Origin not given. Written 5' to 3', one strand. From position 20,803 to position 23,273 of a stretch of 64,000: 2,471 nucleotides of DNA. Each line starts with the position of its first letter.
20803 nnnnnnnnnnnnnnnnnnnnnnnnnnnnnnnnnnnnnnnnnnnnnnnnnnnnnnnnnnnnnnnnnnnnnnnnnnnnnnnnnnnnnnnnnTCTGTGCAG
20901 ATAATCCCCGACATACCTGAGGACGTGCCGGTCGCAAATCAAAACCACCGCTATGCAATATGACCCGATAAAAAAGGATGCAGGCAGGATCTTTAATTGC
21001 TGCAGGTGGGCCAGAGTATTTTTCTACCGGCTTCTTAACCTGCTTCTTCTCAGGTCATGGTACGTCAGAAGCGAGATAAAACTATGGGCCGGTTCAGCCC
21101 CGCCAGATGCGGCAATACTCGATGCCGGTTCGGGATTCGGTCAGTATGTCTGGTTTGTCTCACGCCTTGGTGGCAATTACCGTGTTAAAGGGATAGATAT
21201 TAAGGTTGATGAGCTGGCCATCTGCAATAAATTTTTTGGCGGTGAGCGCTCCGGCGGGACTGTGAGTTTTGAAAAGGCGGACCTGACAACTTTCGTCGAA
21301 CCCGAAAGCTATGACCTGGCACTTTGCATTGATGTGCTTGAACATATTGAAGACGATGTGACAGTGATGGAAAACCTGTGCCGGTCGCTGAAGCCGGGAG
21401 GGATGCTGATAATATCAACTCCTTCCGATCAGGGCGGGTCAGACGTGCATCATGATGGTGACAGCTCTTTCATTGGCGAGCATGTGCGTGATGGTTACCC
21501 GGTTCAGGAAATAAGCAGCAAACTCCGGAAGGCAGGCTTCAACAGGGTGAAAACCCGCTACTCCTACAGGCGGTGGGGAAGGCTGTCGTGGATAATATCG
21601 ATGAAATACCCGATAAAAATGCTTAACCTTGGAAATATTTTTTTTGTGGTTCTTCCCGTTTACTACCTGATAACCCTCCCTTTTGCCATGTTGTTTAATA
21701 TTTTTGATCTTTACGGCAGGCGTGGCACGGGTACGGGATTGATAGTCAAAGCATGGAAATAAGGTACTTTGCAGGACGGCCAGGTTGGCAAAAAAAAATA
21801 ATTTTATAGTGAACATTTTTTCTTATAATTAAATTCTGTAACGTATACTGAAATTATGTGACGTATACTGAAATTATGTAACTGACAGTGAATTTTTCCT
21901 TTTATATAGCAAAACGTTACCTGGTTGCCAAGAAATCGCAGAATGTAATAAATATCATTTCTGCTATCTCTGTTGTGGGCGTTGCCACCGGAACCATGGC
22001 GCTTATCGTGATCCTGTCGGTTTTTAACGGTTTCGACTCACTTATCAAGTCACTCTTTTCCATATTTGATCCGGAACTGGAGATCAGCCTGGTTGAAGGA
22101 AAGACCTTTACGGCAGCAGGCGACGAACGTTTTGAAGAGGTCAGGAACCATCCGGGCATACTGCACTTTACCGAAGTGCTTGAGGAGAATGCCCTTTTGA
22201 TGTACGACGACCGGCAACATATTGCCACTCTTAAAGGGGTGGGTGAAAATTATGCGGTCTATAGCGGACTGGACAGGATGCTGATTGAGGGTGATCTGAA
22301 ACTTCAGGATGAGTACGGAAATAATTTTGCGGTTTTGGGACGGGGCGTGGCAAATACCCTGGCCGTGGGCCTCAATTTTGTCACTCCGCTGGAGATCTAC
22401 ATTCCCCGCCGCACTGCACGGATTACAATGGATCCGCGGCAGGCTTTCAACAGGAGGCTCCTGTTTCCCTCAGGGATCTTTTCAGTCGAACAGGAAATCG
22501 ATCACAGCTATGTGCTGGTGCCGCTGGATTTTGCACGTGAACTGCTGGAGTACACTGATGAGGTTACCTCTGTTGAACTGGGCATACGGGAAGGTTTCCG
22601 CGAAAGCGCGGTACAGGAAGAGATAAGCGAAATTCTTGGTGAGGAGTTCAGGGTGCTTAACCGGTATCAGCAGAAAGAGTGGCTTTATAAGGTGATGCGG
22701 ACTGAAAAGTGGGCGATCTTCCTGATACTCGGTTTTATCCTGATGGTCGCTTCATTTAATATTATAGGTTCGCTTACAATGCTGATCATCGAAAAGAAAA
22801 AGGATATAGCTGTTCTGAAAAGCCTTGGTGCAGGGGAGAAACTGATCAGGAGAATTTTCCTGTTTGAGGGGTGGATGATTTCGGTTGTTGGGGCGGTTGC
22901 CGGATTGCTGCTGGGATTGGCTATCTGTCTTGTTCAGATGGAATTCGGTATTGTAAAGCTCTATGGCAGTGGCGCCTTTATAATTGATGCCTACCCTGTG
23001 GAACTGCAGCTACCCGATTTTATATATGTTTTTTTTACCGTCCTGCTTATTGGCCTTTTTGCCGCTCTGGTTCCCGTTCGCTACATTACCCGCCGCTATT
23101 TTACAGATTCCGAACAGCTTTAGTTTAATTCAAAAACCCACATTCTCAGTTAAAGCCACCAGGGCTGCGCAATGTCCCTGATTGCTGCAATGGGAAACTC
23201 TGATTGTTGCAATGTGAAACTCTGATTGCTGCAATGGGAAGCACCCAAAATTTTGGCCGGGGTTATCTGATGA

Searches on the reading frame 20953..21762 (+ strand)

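Call 6: search_protein_families(library=pfam, proteins=[window:20953-21762:+], max_evalue=0.001)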
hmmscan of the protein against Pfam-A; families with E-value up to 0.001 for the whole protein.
window:20953-21762:+ (269 aa): 5 families
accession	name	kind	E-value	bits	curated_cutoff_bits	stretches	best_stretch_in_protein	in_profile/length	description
PF08241.18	Methyltransf_11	-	1.6e-14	54.7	21.2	1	56-154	1-95/95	Methyltransferase domain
PF13847.12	Methyltransf_31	-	6.3e-14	52.3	27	1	53-158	5-113/145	Methyltransferase domain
PF13649.12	Methyltransf_25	-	1.5e-13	51.7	27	1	55-150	1-97/97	Methyltransferase domain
PF08242.18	Methyltransf_12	-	9.7e-12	45.9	30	1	56-152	1-98/98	Methyltransferase domain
PF13489.12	Methyltransf_23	-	9.5e-11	42.1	27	1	41-199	12-162/164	Methyltransferase domain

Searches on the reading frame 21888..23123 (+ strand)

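Call 73: search_protein_families(library=pfam, proteins=[window:21888-23123:+], max_evalue=0.00001)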
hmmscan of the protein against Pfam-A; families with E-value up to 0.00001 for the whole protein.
window:21888-23123:+ (411 aa): 2 families
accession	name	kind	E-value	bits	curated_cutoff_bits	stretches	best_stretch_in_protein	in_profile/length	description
PF02687.27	FtsX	-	2.9e-15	56.8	25.5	1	279-403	2-118/120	FtsX-like permease C-terminal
PF12704.14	MacB_PCD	-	6.2e-10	40.1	27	1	25-247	1-205/207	MacB-like periplasmic core domain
